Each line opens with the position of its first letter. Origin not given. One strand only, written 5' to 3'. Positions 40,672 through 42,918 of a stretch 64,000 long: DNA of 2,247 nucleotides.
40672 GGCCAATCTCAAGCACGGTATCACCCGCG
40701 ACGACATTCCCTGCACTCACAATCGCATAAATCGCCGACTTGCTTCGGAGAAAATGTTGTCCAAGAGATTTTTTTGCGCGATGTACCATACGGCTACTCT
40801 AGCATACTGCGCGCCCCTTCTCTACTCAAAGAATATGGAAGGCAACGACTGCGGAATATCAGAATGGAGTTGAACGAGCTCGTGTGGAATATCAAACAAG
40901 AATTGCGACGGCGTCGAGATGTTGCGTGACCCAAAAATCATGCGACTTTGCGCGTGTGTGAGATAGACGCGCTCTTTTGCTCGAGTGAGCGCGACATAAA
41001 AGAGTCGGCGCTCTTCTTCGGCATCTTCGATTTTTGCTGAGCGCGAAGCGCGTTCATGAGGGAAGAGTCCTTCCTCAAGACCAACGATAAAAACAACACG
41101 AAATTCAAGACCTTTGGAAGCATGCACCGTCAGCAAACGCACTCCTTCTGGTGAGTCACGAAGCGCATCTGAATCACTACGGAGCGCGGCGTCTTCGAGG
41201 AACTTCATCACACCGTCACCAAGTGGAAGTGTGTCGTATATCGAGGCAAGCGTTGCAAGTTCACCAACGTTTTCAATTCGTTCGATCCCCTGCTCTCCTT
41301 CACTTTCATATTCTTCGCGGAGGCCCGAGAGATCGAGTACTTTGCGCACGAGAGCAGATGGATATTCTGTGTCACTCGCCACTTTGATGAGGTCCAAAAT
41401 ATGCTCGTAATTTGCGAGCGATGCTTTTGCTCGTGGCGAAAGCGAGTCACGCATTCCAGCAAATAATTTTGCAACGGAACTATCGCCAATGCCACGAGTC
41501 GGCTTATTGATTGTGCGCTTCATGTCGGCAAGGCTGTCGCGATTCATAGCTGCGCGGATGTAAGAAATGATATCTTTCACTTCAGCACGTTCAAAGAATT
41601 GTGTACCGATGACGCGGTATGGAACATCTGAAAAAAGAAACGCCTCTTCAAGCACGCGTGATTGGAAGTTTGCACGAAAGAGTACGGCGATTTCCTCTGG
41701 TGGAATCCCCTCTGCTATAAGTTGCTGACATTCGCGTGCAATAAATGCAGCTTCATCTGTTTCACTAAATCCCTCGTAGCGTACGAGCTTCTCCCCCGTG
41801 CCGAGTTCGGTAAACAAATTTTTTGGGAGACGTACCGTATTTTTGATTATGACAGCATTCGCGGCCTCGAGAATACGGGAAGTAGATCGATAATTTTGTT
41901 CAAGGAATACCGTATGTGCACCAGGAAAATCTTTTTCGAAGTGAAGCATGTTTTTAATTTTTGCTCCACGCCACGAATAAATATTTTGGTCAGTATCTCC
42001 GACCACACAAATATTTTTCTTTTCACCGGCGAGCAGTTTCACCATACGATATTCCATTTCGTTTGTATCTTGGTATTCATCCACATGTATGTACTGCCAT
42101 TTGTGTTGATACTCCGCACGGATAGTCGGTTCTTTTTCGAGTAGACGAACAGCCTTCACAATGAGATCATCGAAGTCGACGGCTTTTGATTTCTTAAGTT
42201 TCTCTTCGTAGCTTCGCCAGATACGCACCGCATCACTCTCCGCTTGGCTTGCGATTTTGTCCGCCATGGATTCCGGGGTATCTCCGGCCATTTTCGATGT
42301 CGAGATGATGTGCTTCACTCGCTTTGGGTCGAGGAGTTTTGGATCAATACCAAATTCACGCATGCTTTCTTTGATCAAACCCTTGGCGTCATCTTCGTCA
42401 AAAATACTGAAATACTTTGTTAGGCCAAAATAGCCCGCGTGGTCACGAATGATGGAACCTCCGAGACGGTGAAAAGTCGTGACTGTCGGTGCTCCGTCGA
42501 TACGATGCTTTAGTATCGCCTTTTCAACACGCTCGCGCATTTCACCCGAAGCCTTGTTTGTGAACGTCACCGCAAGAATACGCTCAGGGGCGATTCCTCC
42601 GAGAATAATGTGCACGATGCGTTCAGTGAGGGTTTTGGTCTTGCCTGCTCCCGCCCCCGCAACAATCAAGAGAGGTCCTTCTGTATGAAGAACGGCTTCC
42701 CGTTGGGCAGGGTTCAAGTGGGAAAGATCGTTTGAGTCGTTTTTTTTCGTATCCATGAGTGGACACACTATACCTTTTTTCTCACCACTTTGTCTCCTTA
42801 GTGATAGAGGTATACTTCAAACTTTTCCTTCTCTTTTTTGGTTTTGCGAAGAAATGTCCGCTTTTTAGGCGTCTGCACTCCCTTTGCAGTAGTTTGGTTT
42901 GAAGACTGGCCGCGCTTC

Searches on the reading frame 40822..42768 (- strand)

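Call 90: search_protein_families(library=pfam, proteins=[window:40822-42768:-], max_evalue=0.00001)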
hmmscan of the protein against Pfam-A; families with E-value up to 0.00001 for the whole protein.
window:40822-42768:- (648 aa): 6 families
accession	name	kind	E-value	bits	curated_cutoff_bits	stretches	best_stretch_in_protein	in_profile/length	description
PF00580.27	UvrD-helicase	-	8.2e-85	285.2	23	1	18-282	1-271/271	UvrD/REP helicase N-terminal domain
PF13361.12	UvrD_C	-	5.7e-64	217.2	25.6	1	289-607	3-349/350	UvrD-like helicase C-terminal domain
PF13245.12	AAA_19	-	1.3e-22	80.8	25.1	1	22-265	1-132/134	AAA domain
PF13538.12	UvrD_C_2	-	1.5e-11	44.4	27.4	1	543-604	2-52/52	UvrD-like helicase C-terminal domain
PF01443.25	Viral_helicase1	-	2.8e-07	31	21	0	542-602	176-225/228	Viral superfamily 1 RNA helicase core domain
PF13604.12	AAA_30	-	2.4e-06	27.9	27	0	17-82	1-67/191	AAA domain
